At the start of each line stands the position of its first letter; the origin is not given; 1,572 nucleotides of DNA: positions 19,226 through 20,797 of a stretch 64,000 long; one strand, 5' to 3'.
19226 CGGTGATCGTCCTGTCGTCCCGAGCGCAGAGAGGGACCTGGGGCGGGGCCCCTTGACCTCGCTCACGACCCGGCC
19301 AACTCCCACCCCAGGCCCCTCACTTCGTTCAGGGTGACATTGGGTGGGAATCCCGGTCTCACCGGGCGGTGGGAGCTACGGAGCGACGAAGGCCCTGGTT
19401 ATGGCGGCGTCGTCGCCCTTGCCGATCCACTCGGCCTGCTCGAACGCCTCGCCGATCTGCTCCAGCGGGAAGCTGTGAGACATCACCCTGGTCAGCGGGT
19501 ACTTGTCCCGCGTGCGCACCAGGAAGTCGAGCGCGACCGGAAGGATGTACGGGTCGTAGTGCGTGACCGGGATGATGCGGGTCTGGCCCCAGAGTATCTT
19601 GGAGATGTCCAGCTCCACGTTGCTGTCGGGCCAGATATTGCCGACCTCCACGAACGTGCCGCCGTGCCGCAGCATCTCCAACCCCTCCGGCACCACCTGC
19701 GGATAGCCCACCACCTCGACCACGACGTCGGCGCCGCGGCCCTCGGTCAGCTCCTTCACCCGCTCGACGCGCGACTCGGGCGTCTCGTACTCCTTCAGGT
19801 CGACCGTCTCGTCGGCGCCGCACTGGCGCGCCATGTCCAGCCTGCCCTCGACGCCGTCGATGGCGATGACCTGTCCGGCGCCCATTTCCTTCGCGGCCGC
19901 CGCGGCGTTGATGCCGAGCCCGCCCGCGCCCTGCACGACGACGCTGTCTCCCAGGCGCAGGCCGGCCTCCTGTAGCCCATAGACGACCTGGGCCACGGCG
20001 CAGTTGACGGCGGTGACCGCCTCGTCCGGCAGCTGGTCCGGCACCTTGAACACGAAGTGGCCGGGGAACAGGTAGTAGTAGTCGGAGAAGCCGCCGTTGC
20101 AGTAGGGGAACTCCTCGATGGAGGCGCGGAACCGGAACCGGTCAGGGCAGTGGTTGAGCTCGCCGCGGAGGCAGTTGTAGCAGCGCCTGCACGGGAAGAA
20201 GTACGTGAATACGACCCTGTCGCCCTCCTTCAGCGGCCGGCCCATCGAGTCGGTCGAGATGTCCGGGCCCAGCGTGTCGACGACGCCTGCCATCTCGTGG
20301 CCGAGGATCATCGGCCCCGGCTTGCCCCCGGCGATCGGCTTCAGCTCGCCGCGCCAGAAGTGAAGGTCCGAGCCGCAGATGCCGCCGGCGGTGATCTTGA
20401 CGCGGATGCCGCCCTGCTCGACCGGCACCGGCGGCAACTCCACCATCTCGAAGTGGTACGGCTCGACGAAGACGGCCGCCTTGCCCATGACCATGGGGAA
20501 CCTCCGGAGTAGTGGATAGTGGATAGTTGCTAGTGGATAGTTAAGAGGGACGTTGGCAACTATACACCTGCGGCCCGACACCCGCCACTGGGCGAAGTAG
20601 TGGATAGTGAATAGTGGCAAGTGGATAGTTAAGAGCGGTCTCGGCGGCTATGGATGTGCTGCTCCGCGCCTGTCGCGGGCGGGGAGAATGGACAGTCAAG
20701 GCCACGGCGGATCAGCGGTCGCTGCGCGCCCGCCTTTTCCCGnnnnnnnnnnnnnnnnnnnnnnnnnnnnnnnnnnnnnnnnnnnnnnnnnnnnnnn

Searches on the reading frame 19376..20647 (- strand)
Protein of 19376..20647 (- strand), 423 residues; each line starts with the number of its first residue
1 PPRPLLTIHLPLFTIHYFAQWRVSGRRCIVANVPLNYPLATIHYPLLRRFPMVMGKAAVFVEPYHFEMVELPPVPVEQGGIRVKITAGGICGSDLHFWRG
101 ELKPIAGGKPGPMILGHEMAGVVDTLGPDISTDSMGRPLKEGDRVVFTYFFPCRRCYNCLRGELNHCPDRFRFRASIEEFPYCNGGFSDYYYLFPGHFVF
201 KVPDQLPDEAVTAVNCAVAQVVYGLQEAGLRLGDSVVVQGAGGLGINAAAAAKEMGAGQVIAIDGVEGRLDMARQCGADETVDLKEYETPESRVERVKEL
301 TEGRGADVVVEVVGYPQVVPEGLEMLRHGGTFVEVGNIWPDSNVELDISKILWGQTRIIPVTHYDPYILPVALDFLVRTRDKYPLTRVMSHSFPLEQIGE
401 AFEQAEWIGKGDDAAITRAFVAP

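Call 78: search_protein_families(library=pfam, max_evalue=1e-8, proteins=[window:19376-20647:-])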
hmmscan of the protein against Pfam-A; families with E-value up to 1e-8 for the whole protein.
window:19376-20647:- (423 aa): 2 families
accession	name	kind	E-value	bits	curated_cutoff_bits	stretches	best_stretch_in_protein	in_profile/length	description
PF00107.32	ADH_zinc_N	-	3.3e-27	95.4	31.8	1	243-376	1-127/129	Zinc-binding dehydrogenase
PF08240.17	ADH_N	-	6.4e-22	78.2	23.5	1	78-204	2-104/104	Alcohol dehydrogenase GroES-like domain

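Call 80: find_homologous_proteins(query=window:19376-20620:-, max_evalue=1e-100)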
Query window:19376-20620:- (414 aa): 1508 proteins with E <= 1e-100 among 8000 candidates; the best 120 are listed.
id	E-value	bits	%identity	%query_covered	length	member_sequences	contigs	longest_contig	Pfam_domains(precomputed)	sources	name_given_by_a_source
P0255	1.8e-250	849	98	90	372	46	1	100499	PF00107.33,PF16912.12,PF13602.13,PF08240.18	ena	-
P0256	4.3e-237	805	92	90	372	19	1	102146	PF00107.33,PF13602.13,PF08240.18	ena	-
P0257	1.3e-225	767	85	90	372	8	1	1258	PF00107.33,PF16912.12,PF13602.13,PF08240.18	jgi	jgi:threonine dehydrogenase-like Zn-dependent dehydrogenase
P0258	8.9e-224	761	85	90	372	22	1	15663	PF00107.33,PF13602.13,PF08240.18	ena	-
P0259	2.8e-223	760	84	90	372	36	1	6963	PF00107.33,PF13602.13,PF08240.18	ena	-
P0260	1.7e-222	757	84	90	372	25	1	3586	PF00107.33,PF13602.13,PF08240.18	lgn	-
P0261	1.1e-219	748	83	90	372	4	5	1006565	PF00107.33,PF16912.12,PF13602.13,PF08240.18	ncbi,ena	-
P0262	1.3e-219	748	83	90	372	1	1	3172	PF00107.33,PF16912.12,PF13602.13,PF08240.18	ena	-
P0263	4.2e-218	743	83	90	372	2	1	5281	PF00107.33,PF16912.12,PF13602.13,PF08240.18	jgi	jgi:threonine dehydrogenase-like Zn-dependent dehydrogenase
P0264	2.1e-216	737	82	90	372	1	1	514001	PF00107.33,PF16912.12,PF13602.13,PF08240.18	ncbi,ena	-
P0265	3.5e-216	736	82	90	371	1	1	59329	PF00107.33,PF16912.12,PF13602.13,PF08240.18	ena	-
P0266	1.9e-214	731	82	90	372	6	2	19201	PF00107.33,PF13602.13,PF08240.18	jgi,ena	jgi:L-iditol 2-dehydrogenase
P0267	4.4e-214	729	82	90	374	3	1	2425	PF00107.33,PF16912.12,PF13602.13,PF08240.18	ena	-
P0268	4.7e-214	729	81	90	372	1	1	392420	PF00107.33,PF13602.13,PF08240.18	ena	-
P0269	7.7e-214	729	82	90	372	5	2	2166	PF00107.33,PF16912.12,PF13602.13,PF08240.18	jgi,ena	-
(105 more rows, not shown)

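Call 81: find_encoding_contigs(protein=P0255, flank=10000, max_places=6)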
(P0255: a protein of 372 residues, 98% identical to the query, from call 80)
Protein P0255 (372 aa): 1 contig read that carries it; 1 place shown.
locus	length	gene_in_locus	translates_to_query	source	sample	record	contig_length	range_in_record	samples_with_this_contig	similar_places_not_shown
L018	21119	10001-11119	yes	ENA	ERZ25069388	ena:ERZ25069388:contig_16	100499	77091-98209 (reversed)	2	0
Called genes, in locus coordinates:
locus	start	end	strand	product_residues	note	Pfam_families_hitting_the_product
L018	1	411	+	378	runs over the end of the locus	PF01168:Ala_racemase_N, PF14031:D-ser_dehydrat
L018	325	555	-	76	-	-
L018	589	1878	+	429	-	PF01041:DegT_DnrJ_EryC1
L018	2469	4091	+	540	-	-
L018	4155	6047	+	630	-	PF12773:DZR, PF13240:Zn_Ribbon_1 (faint), PF13231:PMT_2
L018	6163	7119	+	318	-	PF01073:3Beta_HSD, PF01370:Epimerase, PF04321:RmlD_sub_bind, PF05368:NmrA, PF07993:NAD_binding_4 (faint), PF13460:NAD_binding_10, PF16363:GDP_Man_Dehyd (weak)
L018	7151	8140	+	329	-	PF08245:Mur_ligase_M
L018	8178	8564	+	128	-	PF02875:Mur_ligase_C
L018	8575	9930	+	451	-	PF00109:ketoacyl-synt, PF02801:Ketoacyl-synt_C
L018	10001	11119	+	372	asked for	PF08240:ADH_N, PF16912:Glu_dehyd_C (weak), PF00107:ADH_zinc_N, PF13602:ADH_zinc_N_2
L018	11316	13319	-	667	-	PF00515:TPR_1 (weak), PF13424:TPR_12 (weak), PF13371:TPR_9, PF00515:TPR_1 (weak), PF07719:TPR_2 (weak), PF13414:TPR_11, PF13432:TPR_16, PF13432:TPR_16, +21 more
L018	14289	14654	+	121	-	-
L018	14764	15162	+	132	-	PF13452:FAS1_DH_region (faint)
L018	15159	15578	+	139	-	PF01575:MaoC_dehydratas, PF13452:FAS1_DH_region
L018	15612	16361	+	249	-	PF00106:adh_short, PF23441:SDR (faint), PF08659:KR, PF13561:adh_short_C2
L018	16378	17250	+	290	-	-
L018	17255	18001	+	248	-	PF00106:adh_short, PF08659:KR, PF13561:adh_short_C2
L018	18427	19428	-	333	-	PF01571:GCV_T, PF08669:GCV_T_C (faint), PF25455:Beta-barrel_CAF17_C (weak)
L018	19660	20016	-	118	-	PF01521:Fe-S_biosyn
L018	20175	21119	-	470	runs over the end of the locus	PF00171:Aldedh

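Call 82: find_encoding_contigs(protein=P0256, flank=10000, max_places=6)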
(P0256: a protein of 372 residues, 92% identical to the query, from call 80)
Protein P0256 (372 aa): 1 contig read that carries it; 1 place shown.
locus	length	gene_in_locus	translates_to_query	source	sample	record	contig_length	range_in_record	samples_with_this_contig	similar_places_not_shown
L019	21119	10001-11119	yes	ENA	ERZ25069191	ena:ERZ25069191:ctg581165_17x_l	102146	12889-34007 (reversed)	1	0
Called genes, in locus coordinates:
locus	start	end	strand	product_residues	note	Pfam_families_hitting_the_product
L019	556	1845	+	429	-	PF01041:DegT_DnrJ_EryC1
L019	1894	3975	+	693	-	-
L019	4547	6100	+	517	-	PF13231:PMT_2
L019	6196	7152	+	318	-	PF01073:3Beta_HSD, PF01370:Epimerase, PF04321:RmlD_sub_bind, PF05368:NmrA, PF13460:NAD_binding_10, PF07993:NAD_binding_4 (weak)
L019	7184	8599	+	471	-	PF08245:Mur_ligase_M (weak), PF02875:Mur_ligase_C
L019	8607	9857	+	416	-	PF00109:ketoacyl-synt, PF00108:Thiolase_N (faint), PF02801:Ketoacyl-synt_C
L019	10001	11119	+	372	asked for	PF08240:ADH_N, PF00107:ADH_zinc_N, PF13602:ADH_zinc_N_2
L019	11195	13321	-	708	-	PF13414:TPR_11, PF13432:TPR_16 (weak), PF00515:TPR_1 (weak), PF13424:TPR_12, PF13371:TPR_9, PF13432:TPR_16, PF13414:TPR_11, PF13432:TPR_16, +25 more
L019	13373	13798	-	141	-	PF08570:DUF1761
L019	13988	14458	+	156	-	-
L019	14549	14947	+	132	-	-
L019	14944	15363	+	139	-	PF01575:MaoC_dehydratas, PF13452:FAS1_DH_region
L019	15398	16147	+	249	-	PF00106:adh_short, PF08659:KR, PF13561:adh_short_C2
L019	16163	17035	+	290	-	-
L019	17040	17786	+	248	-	PF00106:adh_short, PF08659:KR (weak), PF13561:adh_short_C2, PF23441:SDR (weak)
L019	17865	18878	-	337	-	PF01571:GCV_T, PF08669:GCV_T_C (weak), PF25455:Beta-barrel_CAF17_C (weak)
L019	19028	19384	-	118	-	PF01521:Fe-S_biosyn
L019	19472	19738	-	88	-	-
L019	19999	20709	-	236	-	PF04255:DUF433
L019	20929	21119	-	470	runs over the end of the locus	PF00171:Aldedh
